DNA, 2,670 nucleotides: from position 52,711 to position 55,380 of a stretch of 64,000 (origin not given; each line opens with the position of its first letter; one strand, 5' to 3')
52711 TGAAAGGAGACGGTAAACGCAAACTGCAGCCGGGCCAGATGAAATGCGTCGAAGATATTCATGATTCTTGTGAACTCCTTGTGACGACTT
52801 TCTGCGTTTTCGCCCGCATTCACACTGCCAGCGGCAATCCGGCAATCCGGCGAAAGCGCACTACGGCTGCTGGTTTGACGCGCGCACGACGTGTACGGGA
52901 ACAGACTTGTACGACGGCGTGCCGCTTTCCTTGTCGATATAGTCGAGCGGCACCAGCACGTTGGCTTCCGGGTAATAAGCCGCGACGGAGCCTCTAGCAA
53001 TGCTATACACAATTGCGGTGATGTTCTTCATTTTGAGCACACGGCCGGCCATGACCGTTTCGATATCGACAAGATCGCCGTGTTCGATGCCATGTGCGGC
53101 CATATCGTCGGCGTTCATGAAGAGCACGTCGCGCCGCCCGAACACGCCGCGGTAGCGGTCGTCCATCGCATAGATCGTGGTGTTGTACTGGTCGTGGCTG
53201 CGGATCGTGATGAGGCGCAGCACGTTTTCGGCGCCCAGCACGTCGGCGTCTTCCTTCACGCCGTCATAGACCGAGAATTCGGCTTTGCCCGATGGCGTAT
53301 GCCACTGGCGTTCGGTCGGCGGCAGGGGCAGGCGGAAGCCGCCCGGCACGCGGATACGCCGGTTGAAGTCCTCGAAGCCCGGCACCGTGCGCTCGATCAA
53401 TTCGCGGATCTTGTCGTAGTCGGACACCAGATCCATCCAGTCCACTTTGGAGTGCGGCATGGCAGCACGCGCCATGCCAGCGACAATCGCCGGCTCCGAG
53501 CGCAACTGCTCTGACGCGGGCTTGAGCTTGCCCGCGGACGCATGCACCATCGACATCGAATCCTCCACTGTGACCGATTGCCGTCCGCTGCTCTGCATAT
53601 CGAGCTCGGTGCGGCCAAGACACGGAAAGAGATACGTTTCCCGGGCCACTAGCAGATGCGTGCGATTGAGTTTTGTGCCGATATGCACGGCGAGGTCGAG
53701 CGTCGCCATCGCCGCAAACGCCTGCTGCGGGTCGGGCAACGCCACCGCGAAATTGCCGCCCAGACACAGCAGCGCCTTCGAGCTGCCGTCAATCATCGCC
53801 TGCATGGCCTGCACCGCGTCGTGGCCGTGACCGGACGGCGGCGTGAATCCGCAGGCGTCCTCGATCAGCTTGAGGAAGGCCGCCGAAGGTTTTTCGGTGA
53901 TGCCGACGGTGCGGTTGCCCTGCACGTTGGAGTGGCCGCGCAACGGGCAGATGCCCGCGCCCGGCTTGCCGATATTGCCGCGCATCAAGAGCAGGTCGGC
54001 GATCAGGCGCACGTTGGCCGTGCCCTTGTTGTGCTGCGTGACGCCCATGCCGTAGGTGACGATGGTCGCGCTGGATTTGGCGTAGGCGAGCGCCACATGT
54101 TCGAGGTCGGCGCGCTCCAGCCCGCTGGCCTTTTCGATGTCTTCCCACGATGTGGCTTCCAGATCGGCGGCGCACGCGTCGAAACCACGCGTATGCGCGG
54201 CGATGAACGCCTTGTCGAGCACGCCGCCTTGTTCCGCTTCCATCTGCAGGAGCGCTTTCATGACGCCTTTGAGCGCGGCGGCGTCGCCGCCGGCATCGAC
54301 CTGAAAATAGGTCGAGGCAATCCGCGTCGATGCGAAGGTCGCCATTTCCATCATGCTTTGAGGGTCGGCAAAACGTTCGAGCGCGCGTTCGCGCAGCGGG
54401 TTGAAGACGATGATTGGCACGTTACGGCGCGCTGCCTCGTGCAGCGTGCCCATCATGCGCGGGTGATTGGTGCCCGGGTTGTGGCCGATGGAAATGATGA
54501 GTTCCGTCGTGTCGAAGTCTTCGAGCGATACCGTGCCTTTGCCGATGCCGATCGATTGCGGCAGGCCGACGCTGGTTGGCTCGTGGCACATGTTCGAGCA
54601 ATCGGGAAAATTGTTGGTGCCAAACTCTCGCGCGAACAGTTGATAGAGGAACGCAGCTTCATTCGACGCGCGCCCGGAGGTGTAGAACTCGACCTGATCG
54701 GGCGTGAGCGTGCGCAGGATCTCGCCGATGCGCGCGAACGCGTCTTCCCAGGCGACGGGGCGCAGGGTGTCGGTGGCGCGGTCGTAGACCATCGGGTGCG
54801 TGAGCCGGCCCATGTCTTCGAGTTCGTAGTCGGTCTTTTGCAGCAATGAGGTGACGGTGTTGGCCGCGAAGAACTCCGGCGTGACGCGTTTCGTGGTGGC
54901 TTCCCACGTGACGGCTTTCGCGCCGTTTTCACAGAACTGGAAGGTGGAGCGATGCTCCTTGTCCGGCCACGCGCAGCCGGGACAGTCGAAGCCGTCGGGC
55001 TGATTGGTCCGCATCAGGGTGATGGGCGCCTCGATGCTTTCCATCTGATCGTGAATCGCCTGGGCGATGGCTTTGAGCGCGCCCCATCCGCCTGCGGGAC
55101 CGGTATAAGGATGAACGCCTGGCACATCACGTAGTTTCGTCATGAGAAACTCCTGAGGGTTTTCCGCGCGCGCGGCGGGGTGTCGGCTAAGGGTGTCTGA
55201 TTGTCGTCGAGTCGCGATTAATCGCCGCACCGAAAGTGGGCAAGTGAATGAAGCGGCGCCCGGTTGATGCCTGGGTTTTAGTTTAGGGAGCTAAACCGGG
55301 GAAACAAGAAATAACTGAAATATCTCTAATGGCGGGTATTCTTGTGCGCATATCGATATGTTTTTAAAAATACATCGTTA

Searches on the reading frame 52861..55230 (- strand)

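Call 48: search_protein_families(library=pfam, proteins=[window:52861-55230:-], max_evalue=0.00001)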
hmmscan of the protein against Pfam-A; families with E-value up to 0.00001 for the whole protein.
window:52861-55230:- (789 aa): 2 families
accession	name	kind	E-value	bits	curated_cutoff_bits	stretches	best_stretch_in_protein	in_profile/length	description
PF00384.28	Molybdopterin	-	1.1e-21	77.7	24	1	142-515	1-290/353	Molybdopterin oxidoreductase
PF01568.27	Molydop_binding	-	6.1e-15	55.6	26.8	1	671-778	1-110/110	Molydopterin dinucleotide binding domain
